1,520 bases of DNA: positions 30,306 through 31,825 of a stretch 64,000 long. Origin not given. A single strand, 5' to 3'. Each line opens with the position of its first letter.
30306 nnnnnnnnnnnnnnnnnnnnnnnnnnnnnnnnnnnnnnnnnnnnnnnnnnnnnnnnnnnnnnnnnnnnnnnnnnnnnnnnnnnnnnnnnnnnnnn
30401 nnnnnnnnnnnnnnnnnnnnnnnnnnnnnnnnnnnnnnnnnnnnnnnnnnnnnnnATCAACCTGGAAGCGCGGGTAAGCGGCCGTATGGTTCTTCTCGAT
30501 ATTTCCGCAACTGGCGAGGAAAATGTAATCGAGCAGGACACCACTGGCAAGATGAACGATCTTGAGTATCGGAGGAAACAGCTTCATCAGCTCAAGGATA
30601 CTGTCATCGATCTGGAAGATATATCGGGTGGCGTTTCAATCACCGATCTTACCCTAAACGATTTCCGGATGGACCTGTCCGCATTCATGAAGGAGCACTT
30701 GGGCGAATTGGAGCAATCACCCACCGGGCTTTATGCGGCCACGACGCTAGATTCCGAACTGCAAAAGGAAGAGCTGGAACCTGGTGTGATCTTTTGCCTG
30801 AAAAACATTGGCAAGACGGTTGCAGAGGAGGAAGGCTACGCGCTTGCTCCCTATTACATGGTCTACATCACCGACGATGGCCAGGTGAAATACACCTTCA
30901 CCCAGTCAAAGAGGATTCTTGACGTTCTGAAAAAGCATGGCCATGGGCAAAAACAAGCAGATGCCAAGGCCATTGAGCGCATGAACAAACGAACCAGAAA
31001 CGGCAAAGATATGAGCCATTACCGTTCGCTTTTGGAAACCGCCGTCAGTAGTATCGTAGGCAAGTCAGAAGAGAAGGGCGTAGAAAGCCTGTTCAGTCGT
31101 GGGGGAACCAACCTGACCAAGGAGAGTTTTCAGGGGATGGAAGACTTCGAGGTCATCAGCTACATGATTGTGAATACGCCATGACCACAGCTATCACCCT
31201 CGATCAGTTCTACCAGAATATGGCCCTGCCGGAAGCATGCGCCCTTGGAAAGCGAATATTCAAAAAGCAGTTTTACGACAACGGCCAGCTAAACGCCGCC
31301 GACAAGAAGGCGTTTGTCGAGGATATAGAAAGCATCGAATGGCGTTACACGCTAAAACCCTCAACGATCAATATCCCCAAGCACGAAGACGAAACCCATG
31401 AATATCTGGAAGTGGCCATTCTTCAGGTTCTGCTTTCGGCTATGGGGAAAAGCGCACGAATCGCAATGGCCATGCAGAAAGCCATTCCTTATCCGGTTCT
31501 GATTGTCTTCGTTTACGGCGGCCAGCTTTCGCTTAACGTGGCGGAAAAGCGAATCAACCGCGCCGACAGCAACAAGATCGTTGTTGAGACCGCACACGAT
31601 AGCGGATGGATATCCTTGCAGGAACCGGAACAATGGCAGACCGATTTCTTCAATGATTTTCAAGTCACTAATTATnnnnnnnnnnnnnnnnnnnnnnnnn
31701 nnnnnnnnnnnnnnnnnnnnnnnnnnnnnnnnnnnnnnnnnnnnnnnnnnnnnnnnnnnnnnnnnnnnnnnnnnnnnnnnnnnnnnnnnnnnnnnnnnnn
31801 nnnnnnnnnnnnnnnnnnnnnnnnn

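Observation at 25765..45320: A 19.5-kb P4-like integrative island sits in tRNA-Arg(CCT) with exact 44-bp attL/attR and a dense defence cargo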

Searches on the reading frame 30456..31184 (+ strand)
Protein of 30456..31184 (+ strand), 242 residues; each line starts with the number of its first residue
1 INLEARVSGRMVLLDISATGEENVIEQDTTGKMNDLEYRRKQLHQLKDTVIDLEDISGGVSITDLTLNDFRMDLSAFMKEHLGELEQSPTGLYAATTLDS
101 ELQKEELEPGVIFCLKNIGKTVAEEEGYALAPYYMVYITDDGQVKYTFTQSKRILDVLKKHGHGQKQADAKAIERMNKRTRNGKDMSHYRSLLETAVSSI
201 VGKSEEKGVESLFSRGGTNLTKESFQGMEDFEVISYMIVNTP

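Call 96: search_protein_families(library=pfam, proteins=[window:30456-31184:+], max_evalue=0.1)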
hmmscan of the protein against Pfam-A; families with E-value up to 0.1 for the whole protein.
window:30456-31184:+ (242 aa): 1 family
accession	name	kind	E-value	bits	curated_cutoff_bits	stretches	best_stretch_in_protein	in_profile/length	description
PF05701.16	WEMBL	-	0.022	13.9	35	1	26-88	218-280/562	Weak chloroplast movement under blue light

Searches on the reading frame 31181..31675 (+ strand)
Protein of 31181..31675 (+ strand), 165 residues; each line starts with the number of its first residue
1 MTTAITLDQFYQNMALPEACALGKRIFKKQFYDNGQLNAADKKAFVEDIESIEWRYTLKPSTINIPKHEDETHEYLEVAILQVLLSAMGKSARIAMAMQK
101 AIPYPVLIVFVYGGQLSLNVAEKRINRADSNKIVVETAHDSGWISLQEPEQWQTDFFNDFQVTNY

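Call 89: predict_structure(alignment_id=A2)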
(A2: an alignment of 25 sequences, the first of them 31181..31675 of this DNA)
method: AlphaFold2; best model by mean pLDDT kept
length: 165 residues; sequences in the alignment: 25
mean_pLDDT: 67.3   pTM: 0.67
mean pLDDT of the five models: 67.3, 67.0, 66.9, 60.6, 60.2
residues with pLDDT >= 90: 1; 70-90: 82; 50-70: 50; < 50: 32
segments of 3 or more residues with pLDDT < 50: 1-5, 15-22, 62-75, 162-165
pLDDT, mean of each block of 10 residues (from residue 1): 48 46 52 62 74 64 43 55 83 84 80 88 74 79 84 71 45
secondary structure, 60 per line:
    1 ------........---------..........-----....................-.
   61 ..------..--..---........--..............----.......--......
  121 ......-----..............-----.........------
elements in order: H7-14 H24-33 H39-48 E49-58 E78-85 H88-101 E106-112 E115-126 E132-145 H151-159
